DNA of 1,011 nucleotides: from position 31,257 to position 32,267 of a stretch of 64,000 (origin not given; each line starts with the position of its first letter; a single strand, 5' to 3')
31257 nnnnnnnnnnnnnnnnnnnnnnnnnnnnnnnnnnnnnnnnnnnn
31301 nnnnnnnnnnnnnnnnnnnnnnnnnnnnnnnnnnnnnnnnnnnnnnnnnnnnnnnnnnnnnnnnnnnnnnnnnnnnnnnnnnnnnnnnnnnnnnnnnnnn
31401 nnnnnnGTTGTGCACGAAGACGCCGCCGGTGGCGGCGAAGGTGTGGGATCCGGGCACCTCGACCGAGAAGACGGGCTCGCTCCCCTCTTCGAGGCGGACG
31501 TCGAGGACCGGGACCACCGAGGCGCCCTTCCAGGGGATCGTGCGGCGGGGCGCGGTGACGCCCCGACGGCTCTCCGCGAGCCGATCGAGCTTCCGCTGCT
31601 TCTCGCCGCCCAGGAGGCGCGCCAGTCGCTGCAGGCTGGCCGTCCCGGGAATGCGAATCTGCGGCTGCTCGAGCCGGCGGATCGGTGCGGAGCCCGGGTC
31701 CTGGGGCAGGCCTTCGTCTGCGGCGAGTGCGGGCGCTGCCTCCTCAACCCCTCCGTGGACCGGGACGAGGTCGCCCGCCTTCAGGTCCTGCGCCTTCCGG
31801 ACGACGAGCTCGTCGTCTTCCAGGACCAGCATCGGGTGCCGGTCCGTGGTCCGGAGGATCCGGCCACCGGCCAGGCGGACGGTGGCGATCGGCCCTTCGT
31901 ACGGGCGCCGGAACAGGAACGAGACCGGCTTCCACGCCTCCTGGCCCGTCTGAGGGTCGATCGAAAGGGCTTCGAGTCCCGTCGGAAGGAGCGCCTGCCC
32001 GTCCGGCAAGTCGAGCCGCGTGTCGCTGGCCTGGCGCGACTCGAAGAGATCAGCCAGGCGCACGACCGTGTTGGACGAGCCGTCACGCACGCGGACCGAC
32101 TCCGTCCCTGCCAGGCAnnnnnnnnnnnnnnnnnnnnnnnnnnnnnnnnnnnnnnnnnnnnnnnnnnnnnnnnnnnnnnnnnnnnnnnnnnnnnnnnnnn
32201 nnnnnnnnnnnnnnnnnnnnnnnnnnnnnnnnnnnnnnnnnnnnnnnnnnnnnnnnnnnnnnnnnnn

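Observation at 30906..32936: Mini-intein inserted at the catalytic cysteine of a glycan-locus UDP-sugar dehydrogenase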

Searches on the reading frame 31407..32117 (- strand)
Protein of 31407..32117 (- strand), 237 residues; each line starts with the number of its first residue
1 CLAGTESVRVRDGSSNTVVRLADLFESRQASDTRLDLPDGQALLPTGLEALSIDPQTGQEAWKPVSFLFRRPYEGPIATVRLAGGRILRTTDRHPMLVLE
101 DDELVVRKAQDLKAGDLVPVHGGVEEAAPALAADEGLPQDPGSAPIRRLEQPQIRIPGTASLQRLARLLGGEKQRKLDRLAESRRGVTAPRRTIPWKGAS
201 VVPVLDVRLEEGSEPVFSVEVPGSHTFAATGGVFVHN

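Call 6: search_protein_families(library=pfam, proteins=[window:31407-32117:-], max_evalue=1)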
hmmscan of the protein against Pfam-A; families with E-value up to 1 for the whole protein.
seq(237 aa): 1 family
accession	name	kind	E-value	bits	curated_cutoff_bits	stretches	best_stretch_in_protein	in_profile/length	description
PF14890.11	Intein_splicing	-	3.3e-14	53.4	35.8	1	19-237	10-155/155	Intein splicing domain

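Call 7: search_protein_families(library=ncbifam, proteins=[window:31407-32117:-], max_evalue=1)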
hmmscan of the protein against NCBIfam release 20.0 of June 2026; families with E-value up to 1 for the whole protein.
seq(237 aa): 8 families
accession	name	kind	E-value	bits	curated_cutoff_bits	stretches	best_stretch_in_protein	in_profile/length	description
NF045703.1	rSAM_Tes_intein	exception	4.5e-11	41.3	1700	1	1-117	156-271/1040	tetraether lipid synthase Tes, intein-containing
TIGR01445.1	intein_Nterm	domain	9.5e-09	36.1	24.5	1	1-98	1-83/83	intein N-terminal splicing region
NF011491.0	PRK14898.1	equivalog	9.7e-09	33.8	783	1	6-121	81-196/860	DNA-directed RNA polymerase subunit A''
NF011302.0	PRK14714.1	equivalog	3.3e-06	24.9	1791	1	46-133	979-1060/1350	DNA-directed DNA polymerase II large subunit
TIGR01443.1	intein_Cterm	domain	0.00046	20.4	15.6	1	215-237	1-23/24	intein C-terminal splicing region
NF011303.0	PRK14715.1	equivalog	0.017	12.2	1585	1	79-119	973-1013/1627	DNA-directed DNA polymerase II large subunit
NF052663.1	RtcB_rel_intein2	exception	0.097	11.5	1050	1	204-237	277-310/626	intein-containing RctB family protein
NF005852.0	PRK07773.1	equivalog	0.1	10.8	780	0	210-237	800-826/886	replicative DNA helicase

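Call 9: search_solved_structures(query=window:31407-32117:-, max_evalue=1, show_alignments=3)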
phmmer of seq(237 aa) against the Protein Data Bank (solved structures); distinct sequences matched with E-value up to 1: 21.
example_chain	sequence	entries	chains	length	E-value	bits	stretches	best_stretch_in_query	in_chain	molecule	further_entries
6rpp_A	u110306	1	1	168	1.1e-09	41.6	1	33-125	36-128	Cell division control protein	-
2cw7_A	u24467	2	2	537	5.4e-08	36.1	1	39-121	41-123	Endonuclease PI-PkoII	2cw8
6rpq_A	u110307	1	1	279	1.4e-06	31.5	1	12-119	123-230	Ubiquitin-like protein SMT3,1108aa long hypothetical cell division control protein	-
2lqm_A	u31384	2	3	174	3.1e-05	27.1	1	25-118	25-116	Pho radA intein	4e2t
4e2u_A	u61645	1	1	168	6e-05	26.1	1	26-119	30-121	Pho radA intein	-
2lcj_A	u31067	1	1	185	0.00017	24.6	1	48-121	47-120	Pab polC intein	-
7osv_A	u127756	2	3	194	0.0015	21.5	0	36-70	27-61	DeNovoTIM6-SB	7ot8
5o9i_A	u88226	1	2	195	0.013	18.5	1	48-119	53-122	Transcription initiation factor IIB,Transcription initiation factor IIB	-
6z2i_A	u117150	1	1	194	0.014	18.3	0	35-70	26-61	de novo designed TIM barrel DeNovoTIM6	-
5o9j_A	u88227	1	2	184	0.015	18.3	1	47-119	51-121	Transcription initiation factor IIB,Transcription initiation factor IIB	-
8w20_A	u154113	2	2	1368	0.034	17.1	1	5-119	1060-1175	Intein C-terminal splicing domain-containing protein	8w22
7oec_A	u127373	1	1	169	0.06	16.3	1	48-120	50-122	DNA polymerase II large subunit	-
5bkh_A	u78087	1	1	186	0.068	16.1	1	48-120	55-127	DNA polymerase II large subunit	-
8d5i_A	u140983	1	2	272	0.13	15.2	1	21-127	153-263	folP-SMZ_B27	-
5vis_A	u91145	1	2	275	0.14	15.1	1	21-127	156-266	Dihydropteroate Synthase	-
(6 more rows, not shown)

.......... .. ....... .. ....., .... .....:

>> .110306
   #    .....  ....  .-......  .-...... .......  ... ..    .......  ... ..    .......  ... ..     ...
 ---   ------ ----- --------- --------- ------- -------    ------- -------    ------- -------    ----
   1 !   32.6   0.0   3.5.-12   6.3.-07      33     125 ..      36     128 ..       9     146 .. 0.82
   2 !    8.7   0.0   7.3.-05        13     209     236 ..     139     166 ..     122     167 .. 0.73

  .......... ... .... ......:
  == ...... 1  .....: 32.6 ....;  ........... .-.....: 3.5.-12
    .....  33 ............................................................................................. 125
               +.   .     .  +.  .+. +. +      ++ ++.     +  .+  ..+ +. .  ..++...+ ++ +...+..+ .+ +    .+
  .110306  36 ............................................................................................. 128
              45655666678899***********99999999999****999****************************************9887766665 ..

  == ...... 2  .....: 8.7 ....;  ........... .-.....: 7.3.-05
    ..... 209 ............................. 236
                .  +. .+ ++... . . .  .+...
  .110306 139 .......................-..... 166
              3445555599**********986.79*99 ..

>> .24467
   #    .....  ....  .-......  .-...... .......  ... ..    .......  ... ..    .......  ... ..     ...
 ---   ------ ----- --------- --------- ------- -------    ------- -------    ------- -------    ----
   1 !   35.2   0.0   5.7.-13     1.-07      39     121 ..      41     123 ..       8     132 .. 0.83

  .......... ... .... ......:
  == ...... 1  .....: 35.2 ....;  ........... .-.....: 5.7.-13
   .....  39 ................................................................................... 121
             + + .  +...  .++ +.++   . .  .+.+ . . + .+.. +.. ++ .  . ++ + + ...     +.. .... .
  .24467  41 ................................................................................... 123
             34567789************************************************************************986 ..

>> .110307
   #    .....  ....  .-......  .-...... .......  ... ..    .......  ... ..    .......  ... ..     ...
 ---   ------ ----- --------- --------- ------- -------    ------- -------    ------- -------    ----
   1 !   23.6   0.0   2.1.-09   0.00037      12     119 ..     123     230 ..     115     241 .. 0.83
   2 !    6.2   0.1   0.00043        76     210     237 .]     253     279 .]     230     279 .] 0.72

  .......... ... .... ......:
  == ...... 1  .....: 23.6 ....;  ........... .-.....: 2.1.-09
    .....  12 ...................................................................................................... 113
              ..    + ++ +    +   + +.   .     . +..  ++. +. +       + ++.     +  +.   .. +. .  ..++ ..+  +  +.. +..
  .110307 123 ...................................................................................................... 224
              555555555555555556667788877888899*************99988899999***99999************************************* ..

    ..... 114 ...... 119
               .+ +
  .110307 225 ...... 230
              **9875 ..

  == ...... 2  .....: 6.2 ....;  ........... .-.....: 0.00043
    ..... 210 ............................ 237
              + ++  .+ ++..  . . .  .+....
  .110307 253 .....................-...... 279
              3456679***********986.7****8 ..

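Call 10: find_homologous_proteins(query=window:31407-32117:-, max_evalue=0.001)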
Query seq(237 aa): 3089 candidates shared short words with the query, none scored E <= 0.001.

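Call 13: find_related_loci(query=window:31407-32117:-, collection=genome_contigs, flank=6000)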
Query window:31407-32117:- (237 aa) in genome_contigs; peptide patterns used: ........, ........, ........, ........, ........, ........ (x = any residue, [..] = any of these).
322 stretches matched a pattern, but none encodes a relative of the query by tblastn (E <= 1e-3).

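Call 17: search_protein_representatives(protein=window:31407-32117:-)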
Query: 237 residues. Proteins with E-value up to 0.001 (for the whole library): 191; up to 1e-10: 28; up to 1e-30: 2. The best 150 are listed.
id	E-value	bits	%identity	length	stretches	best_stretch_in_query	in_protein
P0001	3.5e-48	180.7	44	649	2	2-124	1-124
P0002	3.1e-33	131.8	51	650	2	1-119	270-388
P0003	4.7e-27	111.6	39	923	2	1-132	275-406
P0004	7.6e-26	107.6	38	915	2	1-127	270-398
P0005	3.9e-24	102.1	37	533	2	2-154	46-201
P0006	4.6e-23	98.5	39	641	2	36-136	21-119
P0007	1.4e-22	97.0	39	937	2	1-123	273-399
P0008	1.9e-22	96.5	38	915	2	1-118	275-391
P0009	2.4e-22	96.2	41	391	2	1-133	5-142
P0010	9.9e-20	87.6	35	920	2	1-123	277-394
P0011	1.4e-19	87.1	44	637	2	1-127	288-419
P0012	1.8e-19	86.8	39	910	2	1-120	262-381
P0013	3.6e-19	85.8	34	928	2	1-118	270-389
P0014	1.4e-17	80.6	42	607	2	1-129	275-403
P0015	1.4e-17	80.6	33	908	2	19-140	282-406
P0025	9.7e-12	61.5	36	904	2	1-124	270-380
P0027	3.5e-11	59.7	38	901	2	1-131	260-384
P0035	8.8e-10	55.1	44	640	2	1-100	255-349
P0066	5.1e-07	46.1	40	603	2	47-126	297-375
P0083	2.0e-06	44.1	25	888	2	7-118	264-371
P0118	2.9e-05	40.3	30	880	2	48-121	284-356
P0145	1.4e-04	38.0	28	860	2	48-123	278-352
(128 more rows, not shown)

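Call 43: predict_structure(alignment_id=A1)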
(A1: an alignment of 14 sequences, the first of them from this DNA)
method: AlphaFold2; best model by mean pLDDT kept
length: 237 residues; sequences in the alignment: 14
mean_pLDDT: 83.4   pTM: 0.70
mean pLDDT of the five models: 83.4, 83.1, 82.9, 82.6, 81.8
residues with pLDDT >= 90: 148; 70-90: 39; 50-70: 17; < 50: 33
segments of 3 or more residues with pLDDT < 50: 125-152, 186-190
pLDDT, mean of each block of 10 residues (from residue 1): 97 94 97 96 97 93 97 98 92 97 96 97 52 34 39 55 76 78 55 84 97 97 93 93
secondary structure, 60 per line:
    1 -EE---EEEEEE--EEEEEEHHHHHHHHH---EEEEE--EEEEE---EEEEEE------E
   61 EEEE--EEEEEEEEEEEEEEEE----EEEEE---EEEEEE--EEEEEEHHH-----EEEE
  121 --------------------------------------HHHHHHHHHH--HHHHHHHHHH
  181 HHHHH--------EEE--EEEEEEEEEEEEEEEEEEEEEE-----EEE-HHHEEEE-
elements in order: E7-12 E15-20 H21-29 E33-37 E40-44 E48-53 E60-64 E67-82 E87-91 E95-100 E103-108 E117-120 H159-168 H171-185 E194-196 E199-220 E226-228 E233-236

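Call 47: fold_search(model_id=the predicted structure, library=pdb)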
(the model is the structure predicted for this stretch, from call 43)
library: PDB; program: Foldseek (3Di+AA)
matches with E <= 10: 115; with E <= 0.001: 61
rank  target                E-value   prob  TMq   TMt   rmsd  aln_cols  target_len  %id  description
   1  4e2t_A                7.6e-13  1.00  0.63  0.85   8.4       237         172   16  Crystal Structures of RadA intein from Pyrococcus horikoshii (released 2012-05-16)
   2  2lqm_MODEL_1_A        1.1e-12  1.00  0.64  0.85   9.7       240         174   16  Solution Structures of RadA intein from Pyrococcus horikoshii (released 2012-05-16)
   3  5o9i_A                2.0e-12  1.00  0.63  0.85   7.4       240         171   14  Crystal structure of transcription factor IIB Mvu mini-intein (released 2017-11-01)
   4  5o9i_B                2.5e-12  1.00  0.62  0.82  10.8       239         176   15  Crystal structure of transcription factor IIB Mvu mini-intein (released 2017-11-01)
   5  4e2t_B                4.0e-12  1.00  0.63  0.87   7.4       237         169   15  Crystal Structures of RadA intein from Pyrococcus horikoshii (released 2012-05-16)
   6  2lcj_MODEL_1_A        4.2e-11  1.00  0.62  0.78   9.5       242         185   16  Solution NMR structure of Pab PolII Intein (released 2011-09-21)
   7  4e2u                  6.0e-11  1.00  0.63  0.87   6.2       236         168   15  Crystal Structures of RadAmin intein from Pyrococcus horikoshii (released 2012-05-16)
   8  7oec                  6.0e-11  1.00  0.63  0.87   4.6       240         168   14  Crystal structure of an intein from a hyperthermophile (released 2021-05-26)
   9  5o9j_B                6.0e-11  1.00  0.51  0.64  12.2       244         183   14  Crystal structure of transcription factor IIB Mja mini-intein (released 2017-11-01)
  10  2cw7                  3.0e-10  1.00  0.48  0.22   1.6       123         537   28  Crystal structure of intein homing endonuclease II (released 2006-04-18)
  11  9hth_B                4.8e-10  1.00  0.56  0.76   8.3       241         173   14  Crystal structure of the fused, cysteine-less Aes123 PolB1 split intein (with S1A, N159A mutations) (released 2025-05-07)
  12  6rpq                  9.7e-10  1.00  0.60  0.57   5.3       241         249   15  Crystal structure of PhoCDC21-1 intein (released 2019-08-14)
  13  9hth_A                9.7e-10  1.00  0.56  0.76   7.3       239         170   15  Crystal structure of the fused, cysteine-less Aes123 PolB1 split intein (with S1A, N159A mutations) (released 2025-05-07)
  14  5o9j_A                1.1e-09  1.00  0.50  0.63  12.9       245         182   14  Crystal structure of transcription factor IIB Mja mini-intein (released 2017-11-01)
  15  6rpp                  1.5e-09  1.00  0.59  0.81   3.0       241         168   17  Crystal structure of PabCDC21-1 intein (released 2019-08-14)
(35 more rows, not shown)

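Call 50: list_cluster_members(proteins=[P0025, P0083, P0015, P0012, P0118, P0145, P0027, P0035, P0066, P0001])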
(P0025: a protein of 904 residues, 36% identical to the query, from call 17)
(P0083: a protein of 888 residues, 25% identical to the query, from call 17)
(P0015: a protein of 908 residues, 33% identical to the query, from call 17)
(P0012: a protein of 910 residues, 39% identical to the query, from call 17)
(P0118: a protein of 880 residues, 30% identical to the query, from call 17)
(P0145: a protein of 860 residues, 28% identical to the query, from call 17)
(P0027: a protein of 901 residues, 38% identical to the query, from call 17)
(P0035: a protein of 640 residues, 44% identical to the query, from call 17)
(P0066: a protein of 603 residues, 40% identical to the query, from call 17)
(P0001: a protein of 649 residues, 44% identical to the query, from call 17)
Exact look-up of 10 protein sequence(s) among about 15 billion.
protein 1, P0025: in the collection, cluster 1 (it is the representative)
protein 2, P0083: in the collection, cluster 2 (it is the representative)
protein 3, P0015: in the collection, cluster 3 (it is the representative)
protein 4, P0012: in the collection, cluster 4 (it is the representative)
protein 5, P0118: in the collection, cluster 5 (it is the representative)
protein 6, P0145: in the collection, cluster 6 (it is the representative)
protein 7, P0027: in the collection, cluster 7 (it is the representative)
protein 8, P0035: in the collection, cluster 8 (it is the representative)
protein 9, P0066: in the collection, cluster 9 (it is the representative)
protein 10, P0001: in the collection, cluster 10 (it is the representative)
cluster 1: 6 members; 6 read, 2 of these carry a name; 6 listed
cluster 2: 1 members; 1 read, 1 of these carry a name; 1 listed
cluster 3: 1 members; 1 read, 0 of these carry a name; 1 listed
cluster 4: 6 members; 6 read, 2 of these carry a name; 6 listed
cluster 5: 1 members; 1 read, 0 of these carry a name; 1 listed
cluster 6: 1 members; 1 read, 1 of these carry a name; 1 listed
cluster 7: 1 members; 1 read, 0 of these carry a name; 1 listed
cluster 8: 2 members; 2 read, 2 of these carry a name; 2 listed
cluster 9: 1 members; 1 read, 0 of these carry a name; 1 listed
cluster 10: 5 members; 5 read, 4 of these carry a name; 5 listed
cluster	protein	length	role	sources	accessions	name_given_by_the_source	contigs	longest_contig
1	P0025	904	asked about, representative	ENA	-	-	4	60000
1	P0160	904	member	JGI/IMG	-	UDPglucose 6-dehydrogenase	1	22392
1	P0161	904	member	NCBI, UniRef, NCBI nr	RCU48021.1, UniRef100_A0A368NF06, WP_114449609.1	nucleotide sugar dehydrogenase [Haloplanus salinus] | Nucleotide sugar dehydrogenase n=1 Tax=Haloplanus salinus TaxID=1126245 ...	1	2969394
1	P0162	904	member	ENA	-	-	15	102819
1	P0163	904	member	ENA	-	-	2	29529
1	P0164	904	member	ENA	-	-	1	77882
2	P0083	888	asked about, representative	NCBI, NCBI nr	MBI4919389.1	nucleotide sugar dehydrogenase [archaeon]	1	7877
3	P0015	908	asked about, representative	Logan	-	-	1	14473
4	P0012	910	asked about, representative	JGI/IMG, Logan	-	nucleotide sugar dehydrogenase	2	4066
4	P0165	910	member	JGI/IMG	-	nucleotide sugar dehydrogenase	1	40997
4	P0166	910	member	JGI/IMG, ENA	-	-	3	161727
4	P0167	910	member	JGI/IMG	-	-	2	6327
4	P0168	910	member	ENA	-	-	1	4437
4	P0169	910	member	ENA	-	-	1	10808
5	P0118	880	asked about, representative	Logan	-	-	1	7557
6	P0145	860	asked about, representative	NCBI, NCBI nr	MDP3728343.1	MAG: nucleotide sugar dehydrogenase [bacterium] | nucleotide sugar dehydrogenase [bacterium]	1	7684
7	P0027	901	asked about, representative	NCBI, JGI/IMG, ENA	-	-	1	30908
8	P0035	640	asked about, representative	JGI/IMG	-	UDP-glucose 6-dehydrogenase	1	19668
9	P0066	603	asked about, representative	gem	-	-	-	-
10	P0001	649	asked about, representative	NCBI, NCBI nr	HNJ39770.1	MAG TPA: UDP binding domain-containing protein [Acidobacteriota bacterium] | UDP binding domain-containing protein [Acidobacteriota bacterium]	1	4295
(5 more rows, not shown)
